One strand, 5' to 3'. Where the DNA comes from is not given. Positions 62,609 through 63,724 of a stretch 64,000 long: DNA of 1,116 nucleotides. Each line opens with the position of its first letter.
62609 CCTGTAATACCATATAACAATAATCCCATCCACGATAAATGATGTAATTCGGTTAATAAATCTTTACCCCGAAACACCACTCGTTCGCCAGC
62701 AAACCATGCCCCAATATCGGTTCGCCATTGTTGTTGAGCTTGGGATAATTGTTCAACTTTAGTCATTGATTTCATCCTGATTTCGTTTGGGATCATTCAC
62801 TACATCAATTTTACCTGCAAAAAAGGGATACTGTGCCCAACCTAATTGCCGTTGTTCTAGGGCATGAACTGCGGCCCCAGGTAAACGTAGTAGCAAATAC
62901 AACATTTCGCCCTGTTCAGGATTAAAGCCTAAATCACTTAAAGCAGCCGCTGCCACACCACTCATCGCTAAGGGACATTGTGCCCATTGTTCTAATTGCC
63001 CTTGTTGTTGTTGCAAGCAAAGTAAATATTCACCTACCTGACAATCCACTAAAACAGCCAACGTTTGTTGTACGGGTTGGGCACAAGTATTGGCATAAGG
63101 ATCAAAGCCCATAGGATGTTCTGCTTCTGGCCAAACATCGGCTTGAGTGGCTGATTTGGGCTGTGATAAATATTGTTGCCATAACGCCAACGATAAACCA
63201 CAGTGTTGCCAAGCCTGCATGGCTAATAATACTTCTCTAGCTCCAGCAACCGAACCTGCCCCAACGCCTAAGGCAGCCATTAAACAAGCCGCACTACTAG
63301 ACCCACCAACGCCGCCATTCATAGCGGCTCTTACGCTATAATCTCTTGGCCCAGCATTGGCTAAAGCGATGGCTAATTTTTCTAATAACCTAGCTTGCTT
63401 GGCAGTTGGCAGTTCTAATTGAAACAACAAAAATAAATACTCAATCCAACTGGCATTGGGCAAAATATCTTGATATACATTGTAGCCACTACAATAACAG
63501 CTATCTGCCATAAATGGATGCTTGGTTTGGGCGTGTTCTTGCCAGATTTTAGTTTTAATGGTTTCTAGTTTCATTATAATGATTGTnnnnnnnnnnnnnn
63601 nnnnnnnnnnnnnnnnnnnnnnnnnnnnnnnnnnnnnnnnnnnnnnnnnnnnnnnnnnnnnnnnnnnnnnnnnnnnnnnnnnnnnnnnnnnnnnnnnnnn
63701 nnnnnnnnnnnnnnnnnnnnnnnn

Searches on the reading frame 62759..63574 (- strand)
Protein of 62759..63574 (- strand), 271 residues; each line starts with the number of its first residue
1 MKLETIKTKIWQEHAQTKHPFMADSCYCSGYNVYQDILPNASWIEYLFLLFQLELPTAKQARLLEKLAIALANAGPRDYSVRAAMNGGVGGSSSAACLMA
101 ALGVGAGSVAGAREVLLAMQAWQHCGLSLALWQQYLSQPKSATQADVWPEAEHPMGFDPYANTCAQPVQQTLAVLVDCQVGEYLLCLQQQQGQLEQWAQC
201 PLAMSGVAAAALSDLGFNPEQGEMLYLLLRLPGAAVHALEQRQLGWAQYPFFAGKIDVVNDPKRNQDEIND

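Call 36: find_encoding_contigs(protein=window:62759-63574:-, flank=10000, max_places=4)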
Protein window:62759-63574:- (271 aa): 3 contigs read that carry it; 2 places shown.
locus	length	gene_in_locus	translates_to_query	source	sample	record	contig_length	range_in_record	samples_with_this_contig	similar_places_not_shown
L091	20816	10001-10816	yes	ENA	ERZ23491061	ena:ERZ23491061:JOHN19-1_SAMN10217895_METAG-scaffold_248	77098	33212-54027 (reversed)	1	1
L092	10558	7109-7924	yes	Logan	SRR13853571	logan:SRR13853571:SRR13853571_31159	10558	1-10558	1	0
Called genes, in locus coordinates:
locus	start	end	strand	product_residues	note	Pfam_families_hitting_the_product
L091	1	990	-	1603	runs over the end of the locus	PF17970:bMG1, PF21142:A2M_bMG2, PF11974:bMG3, PF01835:MG2, PF17972:bMG5, PF17962:bMG6, PF07703:A2M_BRD, PF00207:A2M, +2 more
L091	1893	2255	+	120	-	-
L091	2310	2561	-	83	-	PF00037:Fer4 (weak), PF13237:Fer4_10 (weak), PF14697:Fer4_21 (faint)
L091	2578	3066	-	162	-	PF01467:CTP_transf_like, PF08218:Citrate_ly_lig (weak)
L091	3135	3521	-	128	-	-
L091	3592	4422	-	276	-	PF08501:Shikimate_dh_N, PF03435:Sacchrp_dh_NADP (faint), PF01488:Shikimate_DH, PF18317:SDH_C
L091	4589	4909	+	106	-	PF04255:DUF433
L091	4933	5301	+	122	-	PF18480:DUF5615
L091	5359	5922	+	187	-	PF13689:DUF4154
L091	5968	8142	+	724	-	PF07715:Plug, PF00593:TonB_dep_Rec_b-barrel, PF14905:OMP_b-brl_3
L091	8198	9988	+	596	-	PF02776:TPP_enzyme_N, PF00205:TPP_enzyme_M, PF02775:TPP_enzyme_C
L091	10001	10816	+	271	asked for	-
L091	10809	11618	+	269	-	PF00285:Citrate_synt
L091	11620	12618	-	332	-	PF00490:ALAD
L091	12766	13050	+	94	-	PF13361:UvrD_C (weak)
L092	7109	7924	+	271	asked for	-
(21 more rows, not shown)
